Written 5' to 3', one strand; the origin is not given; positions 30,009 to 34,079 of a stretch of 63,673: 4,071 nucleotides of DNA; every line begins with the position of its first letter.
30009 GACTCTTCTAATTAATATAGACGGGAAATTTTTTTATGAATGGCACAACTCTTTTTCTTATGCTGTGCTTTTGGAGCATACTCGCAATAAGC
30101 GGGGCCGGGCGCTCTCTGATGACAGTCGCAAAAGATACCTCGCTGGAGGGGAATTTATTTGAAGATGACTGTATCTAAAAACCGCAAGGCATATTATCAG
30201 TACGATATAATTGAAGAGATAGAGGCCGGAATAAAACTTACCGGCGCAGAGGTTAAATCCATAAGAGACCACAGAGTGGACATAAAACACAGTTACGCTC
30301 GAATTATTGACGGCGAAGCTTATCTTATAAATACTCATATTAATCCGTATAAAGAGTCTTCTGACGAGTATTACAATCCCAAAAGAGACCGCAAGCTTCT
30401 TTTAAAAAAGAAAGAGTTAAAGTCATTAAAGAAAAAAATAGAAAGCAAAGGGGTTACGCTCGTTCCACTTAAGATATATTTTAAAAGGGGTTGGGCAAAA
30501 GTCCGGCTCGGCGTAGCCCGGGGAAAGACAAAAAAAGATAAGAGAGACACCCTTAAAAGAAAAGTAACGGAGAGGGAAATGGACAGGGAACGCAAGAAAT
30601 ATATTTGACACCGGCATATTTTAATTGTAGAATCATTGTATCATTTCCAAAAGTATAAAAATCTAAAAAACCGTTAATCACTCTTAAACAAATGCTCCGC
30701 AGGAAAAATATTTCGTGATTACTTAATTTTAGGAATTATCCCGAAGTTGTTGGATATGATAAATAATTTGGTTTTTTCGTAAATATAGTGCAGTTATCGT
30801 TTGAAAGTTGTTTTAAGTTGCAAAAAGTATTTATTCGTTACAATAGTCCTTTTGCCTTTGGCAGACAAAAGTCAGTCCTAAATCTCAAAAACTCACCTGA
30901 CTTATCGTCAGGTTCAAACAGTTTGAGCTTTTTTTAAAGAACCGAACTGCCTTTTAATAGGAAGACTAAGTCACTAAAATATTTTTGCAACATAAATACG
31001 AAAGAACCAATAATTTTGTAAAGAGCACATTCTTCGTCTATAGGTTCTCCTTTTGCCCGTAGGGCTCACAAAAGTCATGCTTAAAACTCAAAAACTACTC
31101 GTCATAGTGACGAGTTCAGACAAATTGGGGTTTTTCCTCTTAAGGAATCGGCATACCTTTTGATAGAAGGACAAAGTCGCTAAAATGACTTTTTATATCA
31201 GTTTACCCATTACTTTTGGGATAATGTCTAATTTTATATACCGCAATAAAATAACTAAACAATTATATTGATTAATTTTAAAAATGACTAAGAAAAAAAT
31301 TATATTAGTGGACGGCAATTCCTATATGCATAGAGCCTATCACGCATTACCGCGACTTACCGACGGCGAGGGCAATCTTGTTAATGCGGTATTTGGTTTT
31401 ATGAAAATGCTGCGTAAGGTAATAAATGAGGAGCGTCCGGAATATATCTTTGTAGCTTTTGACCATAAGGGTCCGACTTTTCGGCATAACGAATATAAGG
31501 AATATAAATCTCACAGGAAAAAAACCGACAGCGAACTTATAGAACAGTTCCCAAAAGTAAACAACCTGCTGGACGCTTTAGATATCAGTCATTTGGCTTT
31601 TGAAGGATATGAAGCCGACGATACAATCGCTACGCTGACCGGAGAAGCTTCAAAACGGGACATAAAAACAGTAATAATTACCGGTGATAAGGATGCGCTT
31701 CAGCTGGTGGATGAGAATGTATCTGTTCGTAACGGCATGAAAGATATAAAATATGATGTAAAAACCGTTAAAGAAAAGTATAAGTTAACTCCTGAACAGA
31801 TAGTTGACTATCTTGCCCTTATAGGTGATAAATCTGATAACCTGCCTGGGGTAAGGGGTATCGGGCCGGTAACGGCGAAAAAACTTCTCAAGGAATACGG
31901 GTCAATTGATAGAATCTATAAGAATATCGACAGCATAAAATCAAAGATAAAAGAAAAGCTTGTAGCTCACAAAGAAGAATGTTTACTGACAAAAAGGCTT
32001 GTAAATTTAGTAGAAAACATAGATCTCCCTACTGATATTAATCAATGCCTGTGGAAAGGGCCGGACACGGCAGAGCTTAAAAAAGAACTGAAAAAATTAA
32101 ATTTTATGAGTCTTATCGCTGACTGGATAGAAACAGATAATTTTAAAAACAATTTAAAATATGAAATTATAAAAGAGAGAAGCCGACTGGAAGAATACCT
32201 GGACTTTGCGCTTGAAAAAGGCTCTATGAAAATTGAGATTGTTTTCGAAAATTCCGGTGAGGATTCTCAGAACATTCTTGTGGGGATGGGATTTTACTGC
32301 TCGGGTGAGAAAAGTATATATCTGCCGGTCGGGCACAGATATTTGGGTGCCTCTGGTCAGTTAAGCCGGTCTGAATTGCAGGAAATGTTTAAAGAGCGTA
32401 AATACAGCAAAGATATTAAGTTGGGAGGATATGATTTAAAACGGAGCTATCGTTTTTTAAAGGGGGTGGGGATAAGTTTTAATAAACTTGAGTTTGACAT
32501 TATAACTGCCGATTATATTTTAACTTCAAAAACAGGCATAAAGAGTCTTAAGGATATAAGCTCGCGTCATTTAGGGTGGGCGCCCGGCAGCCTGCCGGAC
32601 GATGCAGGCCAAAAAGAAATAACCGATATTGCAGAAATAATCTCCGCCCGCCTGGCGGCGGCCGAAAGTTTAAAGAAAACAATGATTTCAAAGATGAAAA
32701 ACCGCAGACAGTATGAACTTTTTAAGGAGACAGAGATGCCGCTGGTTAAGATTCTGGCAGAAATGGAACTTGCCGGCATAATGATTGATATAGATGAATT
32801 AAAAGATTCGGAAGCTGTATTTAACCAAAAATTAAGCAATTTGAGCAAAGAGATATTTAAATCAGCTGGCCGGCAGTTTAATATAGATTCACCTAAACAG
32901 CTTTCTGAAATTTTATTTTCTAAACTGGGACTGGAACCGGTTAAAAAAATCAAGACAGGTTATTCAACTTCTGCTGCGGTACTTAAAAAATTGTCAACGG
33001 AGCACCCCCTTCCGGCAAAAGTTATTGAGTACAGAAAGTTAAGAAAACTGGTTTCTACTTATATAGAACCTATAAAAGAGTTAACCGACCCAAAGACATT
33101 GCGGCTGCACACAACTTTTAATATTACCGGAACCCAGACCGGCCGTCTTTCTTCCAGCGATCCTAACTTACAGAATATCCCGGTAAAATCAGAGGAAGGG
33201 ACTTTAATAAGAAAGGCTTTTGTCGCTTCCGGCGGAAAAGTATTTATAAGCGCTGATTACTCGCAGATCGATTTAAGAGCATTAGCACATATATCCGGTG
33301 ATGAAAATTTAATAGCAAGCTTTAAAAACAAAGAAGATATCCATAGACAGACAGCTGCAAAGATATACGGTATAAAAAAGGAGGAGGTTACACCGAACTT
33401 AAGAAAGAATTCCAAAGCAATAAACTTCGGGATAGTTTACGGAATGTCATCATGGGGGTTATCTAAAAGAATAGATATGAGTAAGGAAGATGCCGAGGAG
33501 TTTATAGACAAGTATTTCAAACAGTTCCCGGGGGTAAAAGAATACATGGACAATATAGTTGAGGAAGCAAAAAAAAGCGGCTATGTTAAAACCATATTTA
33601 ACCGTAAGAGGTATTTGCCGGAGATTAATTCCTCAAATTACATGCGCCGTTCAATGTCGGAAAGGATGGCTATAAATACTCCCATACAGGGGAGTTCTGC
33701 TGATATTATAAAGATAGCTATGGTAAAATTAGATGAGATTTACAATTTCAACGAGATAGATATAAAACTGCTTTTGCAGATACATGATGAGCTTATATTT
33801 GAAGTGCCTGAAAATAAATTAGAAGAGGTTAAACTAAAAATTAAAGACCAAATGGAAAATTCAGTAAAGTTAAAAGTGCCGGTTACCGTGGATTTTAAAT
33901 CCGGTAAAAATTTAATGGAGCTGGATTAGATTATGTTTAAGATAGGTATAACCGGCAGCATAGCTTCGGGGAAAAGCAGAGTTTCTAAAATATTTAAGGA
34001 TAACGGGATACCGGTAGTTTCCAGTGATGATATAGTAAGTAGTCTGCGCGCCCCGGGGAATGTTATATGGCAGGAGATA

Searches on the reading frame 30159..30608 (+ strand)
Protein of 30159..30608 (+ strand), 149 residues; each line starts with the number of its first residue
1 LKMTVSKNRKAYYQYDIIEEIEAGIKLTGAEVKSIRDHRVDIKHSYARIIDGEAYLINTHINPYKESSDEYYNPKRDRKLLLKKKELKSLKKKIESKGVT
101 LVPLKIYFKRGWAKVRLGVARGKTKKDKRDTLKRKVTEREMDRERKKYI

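Call 14: search_protein_families(library=pfam, proteins=[window:30159-30608:+])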
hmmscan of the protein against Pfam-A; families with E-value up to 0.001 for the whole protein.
window:30159-30608:+ (149 aa): 1 family
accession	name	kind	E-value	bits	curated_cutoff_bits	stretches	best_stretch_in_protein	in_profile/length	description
PF01668.23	SmpB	-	2.2e-52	177.3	27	1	6-146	2-142/143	SmpB protein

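Call 15: find_encoding_contigs(protein=window:30159-30608:+, flank=6000, max_places=8)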
Protein window:30159-30608:+ (149 aa): 1 contig read that carries it; 1 place shown.
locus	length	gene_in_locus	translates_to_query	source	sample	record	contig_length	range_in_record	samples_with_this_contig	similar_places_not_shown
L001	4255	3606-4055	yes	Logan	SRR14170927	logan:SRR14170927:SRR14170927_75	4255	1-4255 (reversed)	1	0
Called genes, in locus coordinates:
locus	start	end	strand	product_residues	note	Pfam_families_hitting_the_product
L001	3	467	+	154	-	?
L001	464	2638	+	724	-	PF12679:ABC2_membrane_2 (weak), PF12730:ABC2_membrane_4 (weak), PF23357:DUF7088, PF09822:ABC_transp_aux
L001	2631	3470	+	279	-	PF14238:DUF4340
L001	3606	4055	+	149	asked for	PF01668:SmpB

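Call 57: find_homologous_proteins(query=window:30159-30608:+, max_evalue=1e-40)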
Query window:30159-30608:+ (149 aa): 22 proteins with E <= 1e-40 among 2934 candidates.
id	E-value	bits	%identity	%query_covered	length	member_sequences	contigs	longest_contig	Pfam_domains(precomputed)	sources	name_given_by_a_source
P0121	1.1e-87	309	100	100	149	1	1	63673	PF01668.24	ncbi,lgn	-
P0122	2.3e-76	273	88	99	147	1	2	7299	PF01668.24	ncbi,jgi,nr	ncbi:MAG: SsrA-binding protein SmpB [Elusimicrobia bacterium]|jgi:SsrA-binding protein|nr:SsrA-bindi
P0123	2.1e-75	269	85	99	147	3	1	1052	PF01668.24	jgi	jgi:SsrA-binding protein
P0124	7.9e-63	229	76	99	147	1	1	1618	PF01668.24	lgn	-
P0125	1.7e-58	215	71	99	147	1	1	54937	PF01668.24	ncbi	ncbi:MAG: SsrA-binding protein SmpB [Elusimicrobiota bacterium]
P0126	3.4e-58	214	64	98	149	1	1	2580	PF01668.24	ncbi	-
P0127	6.7e-58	213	69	99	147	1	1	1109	PF01668.24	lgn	-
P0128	8.2e-57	209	65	99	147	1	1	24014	PF01668.24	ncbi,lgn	ncbi:MAG: SsrA-binding protein SmpB [Elusimicrobiota bacterium]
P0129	3.5e-56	207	67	99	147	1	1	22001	PF01668.24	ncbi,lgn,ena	-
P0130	6.3e-54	200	66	99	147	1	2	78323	PF01668.24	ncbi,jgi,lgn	-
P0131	3.2e-53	198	61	99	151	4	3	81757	PF01668.24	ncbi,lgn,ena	-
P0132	1.3e-52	196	61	98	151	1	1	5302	PF01668.24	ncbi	ncbi:MAG: SsrA-binding protein SmpB [Elusimicrobiota bacterium]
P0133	7.0e-51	190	59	97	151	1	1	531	PF01668.24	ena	-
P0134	2.3e-50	188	63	97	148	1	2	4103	PF01668.24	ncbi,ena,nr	ncbi:MAG: SsrA-binding protein SmpB [Elusimicrobia bacterium]|nr:SsrA-binding protein SmpB [Elusimic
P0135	3.7e-50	188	61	94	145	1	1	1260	PF01668.24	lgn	-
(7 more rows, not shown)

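Call 58: find_encoding_contigs(protein=P0122, flank=8000, max_places=4)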
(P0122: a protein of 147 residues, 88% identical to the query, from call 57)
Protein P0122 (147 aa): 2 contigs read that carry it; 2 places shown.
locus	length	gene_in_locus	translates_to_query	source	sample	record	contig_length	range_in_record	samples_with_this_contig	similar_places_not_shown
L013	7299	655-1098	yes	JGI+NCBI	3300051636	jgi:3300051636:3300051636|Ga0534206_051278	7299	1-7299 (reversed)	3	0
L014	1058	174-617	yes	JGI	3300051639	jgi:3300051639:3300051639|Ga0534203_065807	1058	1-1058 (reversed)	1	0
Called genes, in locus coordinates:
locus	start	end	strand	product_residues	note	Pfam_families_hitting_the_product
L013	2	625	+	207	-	?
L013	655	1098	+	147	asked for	PF01668:SmpB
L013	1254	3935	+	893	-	PF02739:5_3_exonuc_N, PF01367:5_3_exonuc, PF00476:DNA_pol_A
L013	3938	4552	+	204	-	PF01121:CoaE, PF13238:AAA_18 (faint)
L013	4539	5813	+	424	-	PF07498:Rho_N, PF07497:Rho_RNA_bind, PF00006:ATP-synt_ab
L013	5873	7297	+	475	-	PF00149:Metallophos, PF02872:5_nucleotid_C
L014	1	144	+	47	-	?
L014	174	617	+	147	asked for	PF01668:SmpB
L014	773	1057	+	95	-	?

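Call 59: find_encoding_contigs(protein=P0125, flank=8000, max_places=3)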
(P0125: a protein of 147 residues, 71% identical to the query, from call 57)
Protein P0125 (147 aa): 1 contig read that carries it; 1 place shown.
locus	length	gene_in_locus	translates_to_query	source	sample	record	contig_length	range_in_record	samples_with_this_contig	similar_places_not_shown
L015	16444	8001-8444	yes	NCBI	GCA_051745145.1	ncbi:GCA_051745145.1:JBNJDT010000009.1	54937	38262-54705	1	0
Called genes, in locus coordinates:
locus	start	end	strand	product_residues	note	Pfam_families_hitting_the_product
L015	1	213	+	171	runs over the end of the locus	PF04982:TM_HPP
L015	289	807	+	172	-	PF00881:Nitroreductase, PF14512:TM1586_NiRdase (weak), PF00881:Nitroreductase, PF14512:TM1586_NiRdase (weak)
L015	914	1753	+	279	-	PF04015:DUF362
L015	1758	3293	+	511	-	PF12801:Fer4_5, PF00037:Fer4 (faint), PF12801:Fer4_5, PF13187:Fer4_9 (weak), PF14697:Fer4_21 (weak), PF12838:Fer4_7 (weak), PF12797:Fer4_2 (weak), PF12837:Fer4_6 (weak), +4 more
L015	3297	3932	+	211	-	PF22175:Ogg-HhH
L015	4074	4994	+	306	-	PF00005:ABC_tran, PF13304:AAA_21 (weak)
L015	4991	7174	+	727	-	PF12679:ABC2_membrane_2, PF13346:ABC2_membrane_5, PF12698:ABC2_membrane_3, PF23357:DUF7088, PF09822:ABC_transp_aux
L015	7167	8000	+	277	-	PF14238:DUF4340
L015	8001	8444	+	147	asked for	PF01668:SmpB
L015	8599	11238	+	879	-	PF02739:5_3_exonuc_N, PF01367:5_3_exonuc, PF00476:DNA_pol_A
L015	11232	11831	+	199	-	PF01121:CoaE, PF13238:AAA_18 (weak)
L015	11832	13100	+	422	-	PF07498:Rho_N, PF07497:Rho_RNA_bind, PF08206:OB_RNB (weak), PF00006:ATP-synt_ab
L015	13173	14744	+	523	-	PF00149:Metallophos, PF02872:5_nucleotid_C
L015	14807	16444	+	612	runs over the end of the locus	PF01773:Nucleos_tra2_N, PF07670:Gate, PF07662:Nucleos_tra2_C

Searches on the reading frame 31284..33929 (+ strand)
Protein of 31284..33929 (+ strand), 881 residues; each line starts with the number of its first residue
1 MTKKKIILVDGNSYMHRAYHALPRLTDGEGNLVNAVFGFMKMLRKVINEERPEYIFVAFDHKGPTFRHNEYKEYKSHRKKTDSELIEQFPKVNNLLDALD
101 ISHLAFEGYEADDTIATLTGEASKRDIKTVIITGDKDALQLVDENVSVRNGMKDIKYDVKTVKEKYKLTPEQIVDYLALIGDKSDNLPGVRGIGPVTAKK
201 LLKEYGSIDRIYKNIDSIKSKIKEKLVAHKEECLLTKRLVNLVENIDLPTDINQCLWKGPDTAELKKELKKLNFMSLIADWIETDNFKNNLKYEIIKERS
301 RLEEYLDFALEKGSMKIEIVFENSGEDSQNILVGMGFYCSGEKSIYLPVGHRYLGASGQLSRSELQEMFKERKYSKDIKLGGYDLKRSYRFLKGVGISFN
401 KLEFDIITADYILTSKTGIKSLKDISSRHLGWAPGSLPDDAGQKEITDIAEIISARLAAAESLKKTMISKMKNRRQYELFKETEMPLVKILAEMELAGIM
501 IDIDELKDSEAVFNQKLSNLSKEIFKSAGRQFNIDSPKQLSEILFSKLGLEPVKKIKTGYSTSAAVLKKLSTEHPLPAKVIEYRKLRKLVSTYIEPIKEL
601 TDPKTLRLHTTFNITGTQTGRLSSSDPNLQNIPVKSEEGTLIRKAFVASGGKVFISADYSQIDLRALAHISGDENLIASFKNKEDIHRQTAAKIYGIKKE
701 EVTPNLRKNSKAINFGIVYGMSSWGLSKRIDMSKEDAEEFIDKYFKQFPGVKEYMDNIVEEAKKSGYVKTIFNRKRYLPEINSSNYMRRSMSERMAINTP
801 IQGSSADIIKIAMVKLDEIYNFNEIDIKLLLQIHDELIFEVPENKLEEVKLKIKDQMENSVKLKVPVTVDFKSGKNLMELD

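Call 14: search_protein_families(library=pfam, proteins=[window:31284-33929:+])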
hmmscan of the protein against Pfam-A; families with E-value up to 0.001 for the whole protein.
window:31284-33929:+ (881 aa): 5 families
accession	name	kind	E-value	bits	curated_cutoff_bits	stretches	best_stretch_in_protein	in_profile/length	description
PF00476.26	DNA_pol_A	-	2.2e-158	527.7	34.3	1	504-878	2-380/381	DNA polymerase family A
PF02739.22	5_3_exonuc_N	-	1.9e-56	190.7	34.3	1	5-167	1-164/164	5'-3' exonuclease, N-terminal resolvase-like domain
PF01367.25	5_3_exonuc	-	1.6e-33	115.5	40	1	169-262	2-96/97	5'-3' exonuclease, C-terminal SAM fold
PF22619.2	DNA_polI_exo1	-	5.4e-06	26.7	27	1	365-429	36-100/140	DNA polymerase I, ribonuclease H-like domain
PF12826.13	HHH_2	-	0.00098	19.7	27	0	189-212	7-30/64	Helix-hairpin-helix motif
